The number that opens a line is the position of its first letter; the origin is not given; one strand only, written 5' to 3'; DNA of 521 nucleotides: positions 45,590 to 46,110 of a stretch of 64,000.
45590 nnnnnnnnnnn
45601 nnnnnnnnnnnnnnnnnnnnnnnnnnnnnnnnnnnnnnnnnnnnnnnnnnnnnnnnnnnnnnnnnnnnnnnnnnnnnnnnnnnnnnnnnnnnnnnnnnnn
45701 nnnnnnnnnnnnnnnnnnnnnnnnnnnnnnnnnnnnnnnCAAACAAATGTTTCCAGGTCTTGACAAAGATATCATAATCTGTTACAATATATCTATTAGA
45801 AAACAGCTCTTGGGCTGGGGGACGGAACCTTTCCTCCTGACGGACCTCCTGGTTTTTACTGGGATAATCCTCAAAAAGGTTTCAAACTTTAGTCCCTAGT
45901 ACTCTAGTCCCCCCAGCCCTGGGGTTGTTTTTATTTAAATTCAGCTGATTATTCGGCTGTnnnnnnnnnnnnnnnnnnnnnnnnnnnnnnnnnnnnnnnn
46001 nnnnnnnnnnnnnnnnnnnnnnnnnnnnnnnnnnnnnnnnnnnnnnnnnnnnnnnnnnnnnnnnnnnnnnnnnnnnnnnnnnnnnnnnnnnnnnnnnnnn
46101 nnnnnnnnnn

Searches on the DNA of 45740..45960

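Call 71: search_rna_families(source=window, start=45740, end=45960, threshold=evalue, max_evalue=10, show_alignments=2)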
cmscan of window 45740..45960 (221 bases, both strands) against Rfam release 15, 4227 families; matches with E-value up to 10: 2.
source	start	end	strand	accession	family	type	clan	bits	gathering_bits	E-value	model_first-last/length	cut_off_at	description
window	45799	45932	+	RF00719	mir-326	Gene; miRNA;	-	18.6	66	0.31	1-95/95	no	mir-326 microRNA precursor family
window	45890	45936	-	RF02416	TCV_H4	Cis-reg;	-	16.1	50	2.2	1-51/51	no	Turnip crinkle virus 3'UTR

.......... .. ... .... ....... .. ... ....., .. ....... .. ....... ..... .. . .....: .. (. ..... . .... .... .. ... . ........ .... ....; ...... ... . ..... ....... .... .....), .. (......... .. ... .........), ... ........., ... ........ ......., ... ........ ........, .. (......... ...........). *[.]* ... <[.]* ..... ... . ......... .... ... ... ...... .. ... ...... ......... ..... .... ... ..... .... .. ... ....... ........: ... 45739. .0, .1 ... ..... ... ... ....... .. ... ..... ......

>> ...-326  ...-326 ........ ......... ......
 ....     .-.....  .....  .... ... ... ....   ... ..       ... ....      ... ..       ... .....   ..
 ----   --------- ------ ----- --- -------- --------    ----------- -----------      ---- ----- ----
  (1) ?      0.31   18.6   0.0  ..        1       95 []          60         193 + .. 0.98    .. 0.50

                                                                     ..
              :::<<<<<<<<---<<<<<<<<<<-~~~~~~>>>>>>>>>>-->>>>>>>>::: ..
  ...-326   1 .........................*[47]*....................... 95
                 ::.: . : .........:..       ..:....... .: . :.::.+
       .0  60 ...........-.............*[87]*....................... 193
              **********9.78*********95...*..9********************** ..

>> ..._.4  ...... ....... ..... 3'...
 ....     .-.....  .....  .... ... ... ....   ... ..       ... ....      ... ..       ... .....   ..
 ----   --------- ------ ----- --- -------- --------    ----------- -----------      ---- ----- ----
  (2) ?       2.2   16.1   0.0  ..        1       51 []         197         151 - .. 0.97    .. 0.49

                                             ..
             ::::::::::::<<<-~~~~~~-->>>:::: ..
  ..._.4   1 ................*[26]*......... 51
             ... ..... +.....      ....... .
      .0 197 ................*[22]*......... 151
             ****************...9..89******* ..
